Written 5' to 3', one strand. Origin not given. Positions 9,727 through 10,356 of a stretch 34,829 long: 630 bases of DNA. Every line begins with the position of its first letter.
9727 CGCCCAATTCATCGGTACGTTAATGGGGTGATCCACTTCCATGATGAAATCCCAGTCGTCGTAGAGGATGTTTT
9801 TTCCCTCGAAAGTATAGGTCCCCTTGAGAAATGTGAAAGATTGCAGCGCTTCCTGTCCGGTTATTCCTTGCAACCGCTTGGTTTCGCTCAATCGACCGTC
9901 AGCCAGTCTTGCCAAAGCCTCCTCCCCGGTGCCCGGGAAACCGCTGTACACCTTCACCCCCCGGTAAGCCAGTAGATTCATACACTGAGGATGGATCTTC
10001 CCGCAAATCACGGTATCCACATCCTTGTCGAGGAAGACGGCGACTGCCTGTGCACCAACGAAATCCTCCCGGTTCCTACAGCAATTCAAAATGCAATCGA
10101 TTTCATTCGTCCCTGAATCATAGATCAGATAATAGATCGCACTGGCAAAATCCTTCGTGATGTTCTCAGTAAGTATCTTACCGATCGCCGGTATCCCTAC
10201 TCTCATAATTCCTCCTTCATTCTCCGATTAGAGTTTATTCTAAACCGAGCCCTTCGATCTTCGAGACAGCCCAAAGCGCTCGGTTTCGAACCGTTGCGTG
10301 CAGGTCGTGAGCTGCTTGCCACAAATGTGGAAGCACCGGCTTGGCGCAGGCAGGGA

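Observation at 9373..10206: NifX/NifB-C-like cofactor-binding domain fused to an unrecognised C-terminal domain with a HxCx3HxC motif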

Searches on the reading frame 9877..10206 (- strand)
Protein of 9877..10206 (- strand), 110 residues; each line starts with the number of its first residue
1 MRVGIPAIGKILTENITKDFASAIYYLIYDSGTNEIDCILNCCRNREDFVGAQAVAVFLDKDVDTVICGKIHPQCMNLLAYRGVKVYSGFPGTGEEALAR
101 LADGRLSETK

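Call 54: search_solved_structures(query=window:9877-10206:-, max_evalue=1, show_alignments=3)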
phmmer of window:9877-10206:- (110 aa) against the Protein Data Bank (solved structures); distinct sequences matched with E-value up to 1: 35.
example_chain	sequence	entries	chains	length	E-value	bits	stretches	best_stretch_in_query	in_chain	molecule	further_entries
1rdu_A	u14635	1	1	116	3.4e-12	49.8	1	2-108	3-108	conserved hypothetical protein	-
1eo1_A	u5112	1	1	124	0.001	22.5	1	1-109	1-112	HYPOTHETICAL PROTEIN MTH1175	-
2wfb_A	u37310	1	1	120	0.075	16.5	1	2-106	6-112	PUTATIVE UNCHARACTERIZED PROTEIN ORP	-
2vxo_A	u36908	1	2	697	0.22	15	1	3-93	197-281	GMP SYNTHASE [GLUTAMINE-HYDROLYZING]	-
1u32_A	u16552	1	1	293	0.63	13.5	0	42-92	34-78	Serine/threonine protein phosphatase PP1-gamma catalytic subunit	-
7nzm_B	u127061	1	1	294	0.63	13.5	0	42-92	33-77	Serine/threonine-protein phosphatase PP1-alpha catalytic subunit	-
4v0v_A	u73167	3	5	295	0.63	13.5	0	42-92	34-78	SERINE/THREONINE-PROTEIN PHOSPHATASE PP1-GAMMA CATALYTIC SUBUNIT | PROTEIN PHOSPHATASE PP1-GAMMA CATALYTIC SUBUNIT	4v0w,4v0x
5zt0_A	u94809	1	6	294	0.63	13.5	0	42-92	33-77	Serine/threonine-protein phosphatase PP1-alpha catalytic subunit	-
7txh_C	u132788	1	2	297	0.64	13.5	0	42-92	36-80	Serine/threonine-protein phosphatase PP1-alpha catalytic subunit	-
6obr_A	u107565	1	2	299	0.64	13.5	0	42-92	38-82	Serine/threonine-protein phosphatase PP1-alpha catalytic subunit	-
7t0y_A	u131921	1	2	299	0.65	13.5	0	42-92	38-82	Serine/threonine-protein phosphatase PP1-alpha catalytic subunit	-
6obs_A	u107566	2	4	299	0.65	13.5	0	42-92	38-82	Serine/threonine-protein phosphatase PP1-alpha catalytic subunit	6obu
3e7a_A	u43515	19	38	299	0.65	13.5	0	42-92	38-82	Serine/threonine-protein phosphatase PP1-alpha catalytic subunit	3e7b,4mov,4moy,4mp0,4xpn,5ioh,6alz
3n5u_A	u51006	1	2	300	0.66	13.5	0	42-92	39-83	Serine/threonine-protein phosphatase PP1-alpha catalytic subunit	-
6obn_A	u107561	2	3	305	0.69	13.4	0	42-92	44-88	Serine/threonine-protein phosphatase PP1-alpha catalytic subunit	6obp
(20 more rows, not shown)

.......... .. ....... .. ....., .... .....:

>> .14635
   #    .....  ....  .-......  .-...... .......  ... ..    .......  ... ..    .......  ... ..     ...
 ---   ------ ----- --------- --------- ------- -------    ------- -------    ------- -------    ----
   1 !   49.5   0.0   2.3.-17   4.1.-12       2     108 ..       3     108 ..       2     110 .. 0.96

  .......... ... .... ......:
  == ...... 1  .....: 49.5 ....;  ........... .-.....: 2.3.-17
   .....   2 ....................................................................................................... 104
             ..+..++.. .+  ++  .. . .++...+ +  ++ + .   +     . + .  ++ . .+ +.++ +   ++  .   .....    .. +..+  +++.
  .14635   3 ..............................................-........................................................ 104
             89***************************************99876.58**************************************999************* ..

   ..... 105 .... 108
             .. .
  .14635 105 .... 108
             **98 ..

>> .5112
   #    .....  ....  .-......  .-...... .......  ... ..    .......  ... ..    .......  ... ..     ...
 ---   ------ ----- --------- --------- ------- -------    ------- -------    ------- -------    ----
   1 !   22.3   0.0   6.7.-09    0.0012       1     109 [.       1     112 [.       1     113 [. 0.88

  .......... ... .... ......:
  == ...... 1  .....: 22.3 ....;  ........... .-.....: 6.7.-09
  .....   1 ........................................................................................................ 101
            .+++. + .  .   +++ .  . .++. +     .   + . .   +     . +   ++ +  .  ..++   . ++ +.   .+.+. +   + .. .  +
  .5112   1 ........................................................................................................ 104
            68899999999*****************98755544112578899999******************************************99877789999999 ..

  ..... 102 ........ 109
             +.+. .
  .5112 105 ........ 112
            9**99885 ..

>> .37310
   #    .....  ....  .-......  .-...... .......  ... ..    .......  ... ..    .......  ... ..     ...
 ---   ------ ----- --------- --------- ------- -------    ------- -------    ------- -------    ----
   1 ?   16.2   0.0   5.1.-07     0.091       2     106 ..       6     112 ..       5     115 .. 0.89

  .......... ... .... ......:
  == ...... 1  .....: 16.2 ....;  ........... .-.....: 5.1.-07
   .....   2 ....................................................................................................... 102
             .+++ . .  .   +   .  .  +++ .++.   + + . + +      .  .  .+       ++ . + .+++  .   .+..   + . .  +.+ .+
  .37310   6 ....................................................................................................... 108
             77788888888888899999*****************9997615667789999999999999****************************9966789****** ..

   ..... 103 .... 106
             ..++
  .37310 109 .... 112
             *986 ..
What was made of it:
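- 9883..10206 (-): N-terminal NifX-superfamily alpha/beta domain, residues 1-108. The Pfam match covers residues 14-101, nt 9904-10167. TM1290 1rdu, E 3.4e-12 (call 54).
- On NifX/NafY proper (FeMo-co carriers): TM1290 has AHGTG and ORP has SHGAG at the loop (call 54).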

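Call 65: find_homologous_proteins(query=A6, max_evalue=1e-8)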
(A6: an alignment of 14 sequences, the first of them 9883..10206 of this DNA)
Query A6 (14 sequences) (108 aa, profile of the alignment): 10 proteins with E <= 1e-8 among 3470 candidates.
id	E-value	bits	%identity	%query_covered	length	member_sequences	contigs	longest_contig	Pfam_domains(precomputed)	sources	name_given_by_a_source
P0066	1.5e-13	68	-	-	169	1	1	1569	PF02579.23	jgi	jgi:predicted Fe-Mo cluster-binding NifX family protein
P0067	3.5e-13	67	31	99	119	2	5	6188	PF02579.23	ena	-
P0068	4.9e-13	67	-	-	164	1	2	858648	PF02579.23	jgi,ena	-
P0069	2.3e-12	65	23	85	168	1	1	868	PF02579.23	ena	-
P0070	2.7e-12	64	20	99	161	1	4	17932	PF02579.23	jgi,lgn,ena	-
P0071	3.9e-12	64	-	-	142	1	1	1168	PF02579.23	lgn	-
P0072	5.4e-12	63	22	99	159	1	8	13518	PF02579.23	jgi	jgi:predicted Fe-Mo cluster-binding NifX family protein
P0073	8.4e-12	63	-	-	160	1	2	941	PF02579.23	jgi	jgi:predicted Fe-Mo cluster-binding NifX family protein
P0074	7.2e-11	60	26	100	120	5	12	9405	PF02579.23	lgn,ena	-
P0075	2.1e-10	58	25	52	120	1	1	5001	PF02579.23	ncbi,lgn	-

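Call 66: find_encoding_contigs(protein=P0068, flank=6000, max_places=1)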
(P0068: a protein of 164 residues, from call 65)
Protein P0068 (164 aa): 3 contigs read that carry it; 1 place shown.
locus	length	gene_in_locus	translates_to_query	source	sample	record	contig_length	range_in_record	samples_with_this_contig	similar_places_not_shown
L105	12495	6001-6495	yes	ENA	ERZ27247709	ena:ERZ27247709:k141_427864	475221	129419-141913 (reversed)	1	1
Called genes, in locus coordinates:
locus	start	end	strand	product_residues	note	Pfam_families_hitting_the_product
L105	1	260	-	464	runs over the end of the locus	PF02878:PGM_PMM_I, PF02879:PGM_PMM_II, PF02880:PGM_PMM_III, PF00408:PGM_PMM_IV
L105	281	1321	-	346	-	PF00483:NTP_transferase, PF12804:NTP_transf_3, PF00132:Hexapep (faint), PF25084:LbH_EIF2B, PF25087:GMPPB_C, PF24894:Hexapep_GlmU (weak)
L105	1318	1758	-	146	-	-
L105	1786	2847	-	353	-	PF00701:DHDPS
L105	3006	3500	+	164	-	PF03551:PadR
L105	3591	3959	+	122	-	PF02579:Nitro_FeMo-Co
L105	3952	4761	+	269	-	PF04055:Radical_SAM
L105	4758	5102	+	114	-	PF22263:DUF6951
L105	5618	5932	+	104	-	-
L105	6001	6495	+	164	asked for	PF02579:Nitro_FeMo-Co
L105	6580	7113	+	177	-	PF02663:FmdE, PF01258:zf-dskA_traR (weak)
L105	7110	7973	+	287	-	PF01656:CbiA, PF10609:ParA (weak), PF12838:Fer4_7 (faint), PF25160:LdpA_Fe-S-bd (faint), PF00037:Fer4 (weak), PF13187:Fer4_9 (weak), PF13237:Fer4_10 (weak), PF14697:Fer4_21 (weak), +2 more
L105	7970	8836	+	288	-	PF01656:CbiA, PF10609:ParA (faint), PF12838:Fer4_7 (faint), PF25160:LdpA_Fe-S-bd (faint), PF00037:Fer4 (faint), PF12797:Fer4_2 (faint), PF12837:Fer4_6 (faint), PF14697:Fer4_21 (weak), +2 more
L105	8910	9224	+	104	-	PF22277:EncFtn-like (weak), PF02915:Rubrerythrin (weak)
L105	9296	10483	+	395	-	PF16656:Pur_ac_phosph_N (weak), PF00149:Metallophos, PF12850:Metallophos_2 (faint)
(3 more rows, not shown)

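Call 67: find_encoding_contigs(protein=P0070, flank=6000, max_places=1)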
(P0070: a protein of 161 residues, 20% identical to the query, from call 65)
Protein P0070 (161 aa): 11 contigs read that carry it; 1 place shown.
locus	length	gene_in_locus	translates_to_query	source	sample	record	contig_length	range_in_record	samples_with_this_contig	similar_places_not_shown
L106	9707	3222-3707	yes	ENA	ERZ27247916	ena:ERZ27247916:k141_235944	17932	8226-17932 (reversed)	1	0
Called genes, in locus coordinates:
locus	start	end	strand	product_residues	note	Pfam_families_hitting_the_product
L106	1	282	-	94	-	?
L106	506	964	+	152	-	PF03551:PadR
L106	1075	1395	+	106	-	PF10609:ParA, PF01656:CbiA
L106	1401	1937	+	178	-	PF10609:ParA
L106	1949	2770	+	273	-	PF00753:Lactamase_B, PF12706:Lactamase_B_2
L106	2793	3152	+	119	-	PF02579:Nitro_FeMo-Co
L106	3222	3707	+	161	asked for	PF02579:Nitro_FeMo-Co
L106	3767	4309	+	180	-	PF02663:FmdE, PF01258:zf-dskA_traR (weak)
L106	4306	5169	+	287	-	PF10609:ParA (weak), PF01656:CbiA, PF00037:Fer4 (weak), PF12837:Fer4_6 (weak), PF13187:Fer4_9 (weak), PF13237:Fer4_10 (weak), PF14697:Fer4_21 (weak), PF00037:Fer4 (weak), +5 more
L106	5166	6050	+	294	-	PF01656:CbiA, PF12838:Fer4_7 (faint), PF13187:Fer4_9 (faint), PF25160:LdpA_Fe-S-bd (faint), PF00037:Fer4 (weak), PF12797:Fer4_2 (faint), PF14697:Fer4_21, PF10609:ParA (weak), +3 more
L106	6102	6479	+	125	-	PF01592:NifU_N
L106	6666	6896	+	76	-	PF09723:Zn_ribbon_8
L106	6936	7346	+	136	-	PF02566:OsmC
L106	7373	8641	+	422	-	PF01545:Cation_efflux, PF16916:ZT_dimer, PF02579:Nitro_FeMo-Co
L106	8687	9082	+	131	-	-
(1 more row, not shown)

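Call 68: find_encoding_contigs(protein=P0067, flank=6000, max_places=1)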
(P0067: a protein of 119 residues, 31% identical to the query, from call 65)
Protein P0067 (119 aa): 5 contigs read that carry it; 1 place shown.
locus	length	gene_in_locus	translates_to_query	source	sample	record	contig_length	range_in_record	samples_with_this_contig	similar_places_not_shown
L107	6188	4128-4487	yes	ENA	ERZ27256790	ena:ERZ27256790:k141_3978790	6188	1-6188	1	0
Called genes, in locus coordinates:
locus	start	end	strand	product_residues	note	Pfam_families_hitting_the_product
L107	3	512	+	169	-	?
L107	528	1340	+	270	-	PF13489:Methyltransf_23, PF02353:CMAS (weak), PF08241:Methyltransf_11, PF08242:Methyltransf_12, PF13649:Methyltransf_25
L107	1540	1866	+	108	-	-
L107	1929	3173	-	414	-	PF07690:MFS_1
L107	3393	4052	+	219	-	-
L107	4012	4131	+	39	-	-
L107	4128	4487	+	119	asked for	PF02579:Nitro_FeMo-Co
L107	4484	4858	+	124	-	PF02579:Nitro_FeMo-Co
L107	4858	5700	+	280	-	PF01656:CbiA, PF10609:ParA, PF13614:AAA_31 (weak), PF00037:Fer4 (weak), PF14697:Fer4_21, PF12838:Fer4_7 (weak), PF13187:Fer4_9 (weak), PF00037:Fer4 (weak), +5 more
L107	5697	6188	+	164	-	?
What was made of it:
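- The N-domain's nearest stand-alone relatives lie in Fe-S and metal-handling clusters (calls 66-68). Its nearest stand-alone relatives sit with FmdE, CbiA/ParA-Fer4, NifU and radical SAM genes, which is a metal-cluster context (calls 66-68).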
